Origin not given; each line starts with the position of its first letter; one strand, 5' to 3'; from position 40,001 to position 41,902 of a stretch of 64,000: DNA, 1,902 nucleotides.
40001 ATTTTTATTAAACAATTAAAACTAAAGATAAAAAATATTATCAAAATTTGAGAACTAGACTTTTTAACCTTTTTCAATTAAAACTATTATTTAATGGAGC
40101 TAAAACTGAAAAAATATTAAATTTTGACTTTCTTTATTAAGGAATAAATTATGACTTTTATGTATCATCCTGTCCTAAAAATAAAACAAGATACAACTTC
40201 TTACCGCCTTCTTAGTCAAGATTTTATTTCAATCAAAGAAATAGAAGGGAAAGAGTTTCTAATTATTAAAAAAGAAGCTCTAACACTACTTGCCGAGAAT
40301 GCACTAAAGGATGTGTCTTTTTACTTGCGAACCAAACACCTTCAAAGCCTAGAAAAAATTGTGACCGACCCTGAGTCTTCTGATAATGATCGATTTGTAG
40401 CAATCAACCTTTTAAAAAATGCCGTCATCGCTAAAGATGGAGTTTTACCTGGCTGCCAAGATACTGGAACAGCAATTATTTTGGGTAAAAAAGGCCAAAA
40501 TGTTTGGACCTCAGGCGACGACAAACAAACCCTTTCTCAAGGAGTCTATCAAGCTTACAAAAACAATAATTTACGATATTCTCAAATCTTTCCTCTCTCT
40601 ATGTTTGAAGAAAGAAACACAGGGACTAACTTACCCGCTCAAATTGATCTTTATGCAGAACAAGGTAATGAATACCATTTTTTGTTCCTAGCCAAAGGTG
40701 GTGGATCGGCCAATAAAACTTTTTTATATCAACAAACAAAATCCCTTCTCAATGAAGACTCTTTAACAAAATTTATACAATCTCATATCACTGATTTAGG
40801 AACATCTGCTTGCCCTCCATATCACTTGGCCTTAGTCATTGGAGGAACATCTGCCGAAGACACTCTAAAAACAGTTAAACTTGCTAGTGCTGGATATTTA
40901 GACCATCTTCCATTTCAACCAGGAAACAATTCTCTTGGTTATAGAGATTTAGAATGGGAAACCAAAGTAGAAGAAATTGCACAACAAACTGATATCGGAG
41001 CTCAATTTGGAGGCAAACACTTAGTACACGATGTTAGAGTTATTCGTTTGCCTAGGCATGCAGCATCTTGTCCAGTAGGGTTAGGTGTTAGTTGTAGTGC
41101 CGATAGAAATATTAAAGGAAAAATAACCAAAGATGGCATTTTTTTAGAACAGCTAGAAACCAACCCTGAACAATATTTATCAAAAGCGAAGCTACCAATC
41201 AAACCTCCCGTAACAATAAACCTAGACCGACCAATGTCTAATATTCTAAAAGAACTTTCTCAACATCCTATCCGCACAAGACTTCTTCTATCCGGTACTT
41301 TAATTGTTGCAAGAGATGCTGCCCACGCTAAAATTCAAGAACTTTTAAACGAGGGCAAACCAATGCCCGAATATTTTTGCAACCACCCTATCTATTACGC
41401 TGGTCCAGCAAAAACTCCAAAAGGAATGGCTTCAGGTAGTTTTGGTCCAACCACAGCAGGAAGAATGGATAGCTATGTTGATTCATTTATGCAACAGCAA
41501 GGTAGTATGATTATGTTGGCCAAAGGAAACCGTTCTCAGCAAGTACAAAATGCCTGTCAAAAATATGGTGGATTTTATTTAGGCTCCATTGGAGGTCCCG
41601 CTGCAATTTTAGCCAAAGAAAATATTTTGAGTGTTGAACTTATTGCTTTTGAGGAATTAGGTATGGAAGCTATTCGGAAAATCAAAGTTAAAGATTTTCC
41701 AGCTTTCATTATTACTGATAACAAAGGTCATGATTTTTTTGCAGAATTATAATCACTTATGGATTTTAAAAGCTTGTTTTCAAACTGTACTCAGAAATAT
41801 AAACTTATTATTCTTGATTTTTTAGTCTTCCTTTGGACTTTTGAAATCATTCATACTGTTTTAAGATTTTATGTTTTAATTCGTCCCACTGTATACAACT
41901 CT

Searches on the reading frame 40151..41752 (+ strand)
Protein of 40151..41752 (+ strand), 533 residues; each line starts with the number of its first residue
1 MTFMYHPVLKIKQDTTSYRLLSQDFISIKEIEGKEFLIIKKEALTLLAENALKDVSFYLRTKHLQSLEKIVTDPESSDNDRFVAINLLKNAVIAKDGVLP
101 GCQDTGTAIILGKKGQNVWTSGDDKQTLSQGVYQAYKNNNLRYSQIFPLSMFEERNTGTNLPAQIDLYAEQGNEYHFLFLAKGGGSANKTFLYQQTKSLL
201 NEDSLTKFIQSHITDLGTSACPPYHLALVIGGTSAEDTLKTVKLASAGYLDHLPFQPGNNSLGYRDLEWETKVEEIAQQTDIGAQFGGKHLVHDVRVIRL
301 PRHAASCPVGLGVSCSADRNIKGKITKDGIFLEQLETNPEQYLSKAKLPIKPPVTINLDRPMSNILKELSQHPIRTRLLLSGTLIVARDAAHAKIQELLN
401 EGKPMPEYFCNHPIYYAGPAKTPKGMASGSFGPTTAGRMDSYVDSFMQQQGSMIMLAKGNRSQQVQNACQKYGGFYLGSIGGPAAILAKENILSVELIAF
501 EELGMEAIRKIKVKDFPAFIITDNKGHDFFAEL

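Call 9: search_protein_families(library=pfam, proteins=[window:40151-41752:+])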
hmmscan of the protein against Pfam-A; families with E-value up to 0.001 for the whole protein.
window:40151-41752:+ (533 aa): 2 families
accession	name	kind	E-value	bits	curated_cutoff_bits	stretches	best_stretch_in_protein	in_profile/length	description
PF05683.17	Fumerase_C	-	4.7e-79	264.9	22.2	1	329-532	1-204/205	Fumarase C-terminus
PF05681.19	Fumerase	-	2.3e-76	257.1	25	1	48-322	4-268/270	Fumarate hydratase (Fumerase)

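Call 11: find_related_loci(query=window:40151-41752:+, collection=genome_contigs, flank=10000)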
Query window:40151-41752:+ (533 aa) in genome_contigs; peptide patterns used: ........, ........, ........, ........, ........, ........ (x = any residue, [..] = any of these).
600 stretches matched a pattern (row limit reached: there are more); 577 encode a relative of the query (tblastn E <= 1e-3); the best 80 are kept; 80 distinct loci.
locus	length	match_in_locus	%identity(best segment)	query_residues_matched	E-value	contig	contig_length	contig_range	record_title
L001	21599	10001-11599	70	1-533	0e+0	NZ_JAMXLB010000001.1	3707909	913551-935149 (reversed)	Flavobacterium sp. NRK F7 Scaffold_1, whole genome shotgun sequence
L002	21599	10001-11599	69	1-533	0e+0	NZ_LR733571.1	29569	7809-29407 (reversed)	Flavobacterium sp. 9AF isolate Flavobacterium sp. 9AF, whole genome shotgun sequence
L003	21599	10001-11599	69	1-533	0e+0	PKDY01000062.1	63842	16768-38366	MAG: Flavobacteriaceae bacterium isolate Bacter4 c_000000000088, whole genome shotgun sequence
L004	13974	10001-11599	68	1-533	0e+0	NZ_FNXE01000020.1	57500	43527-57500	Paenimyroides aquimaris strain CGMCC 1.10825, whole genome shotgun sequence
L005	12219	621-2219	68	1-533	0e+0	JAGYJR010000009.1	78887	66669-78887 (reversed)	MAG: Flavobacterium sp. isolate M30B46 9, whole genome shotgun sequence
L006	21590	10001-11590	68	3-532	0e+0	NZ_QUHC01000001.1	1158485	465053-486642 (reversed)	Odoribacter sp. AF15-53 AF15-53.Scaf1, whole genome shotgun sequence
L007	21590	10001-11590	68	1-530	0e+0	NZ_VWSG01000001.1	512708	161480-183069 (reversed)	Paenimyroides baculatum strain SNL9 contig1, whole genome shotgun sequence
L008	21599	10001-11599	69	1-533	0e+0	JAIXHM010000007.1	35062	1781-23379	MAG: Flavobacterium sp. isolate bin08 ROSE_m_32_bin8_000314, whole genome shotgun sequence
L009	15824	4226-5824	68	1-533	0e+0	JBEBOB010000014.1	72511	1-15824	MAG: Flavobacterium sp. isolate T1.bin.151 NODE_927_length_72511_cov_104.642652, whole genome shotgun sequence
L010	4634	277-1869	68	3-533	0e+0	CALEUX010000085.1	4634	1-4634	MAG: uncultured Marinilabiliaceae bacterium isolate R1_Bin_METABAT__173_1 genome assembly, contig: c_000003699200, whole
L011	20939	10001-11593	67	3-533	0e+0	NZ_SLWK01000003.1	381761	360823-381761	Natronoflexus pectinivorans strain DSM 24179 Ga0310552_103, whole genome shotgun sequence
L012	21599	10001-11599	67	1-533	0e+0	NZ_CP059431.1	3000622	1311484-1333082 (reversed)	Flavobacterium sp. xlx-214 chromosome, complete genome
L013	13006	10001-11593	68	3-533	0e+0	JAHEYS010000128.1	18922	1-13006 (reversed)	MAG: Prolixibacteraceae bacterium isolate nzgw133 NODE_1702_length_18923_cov_3.352888, whole genome shotgun sequence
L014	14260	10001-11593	68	3-533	0e+0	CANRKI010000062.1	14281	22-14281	MAG: uncultured Flavobacterium sp. isolate Lapin-020__bin68 genome assembly, contig: Lapin-020__NODE_5887_length_14281_c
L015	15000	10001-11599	68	1-533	0e+0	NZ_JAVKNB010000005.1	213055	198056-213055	MAG: Flavobacterium sp. isolate AaM_Sum_Bd_Coas_5 k141_56303, whole genome shotgun sequence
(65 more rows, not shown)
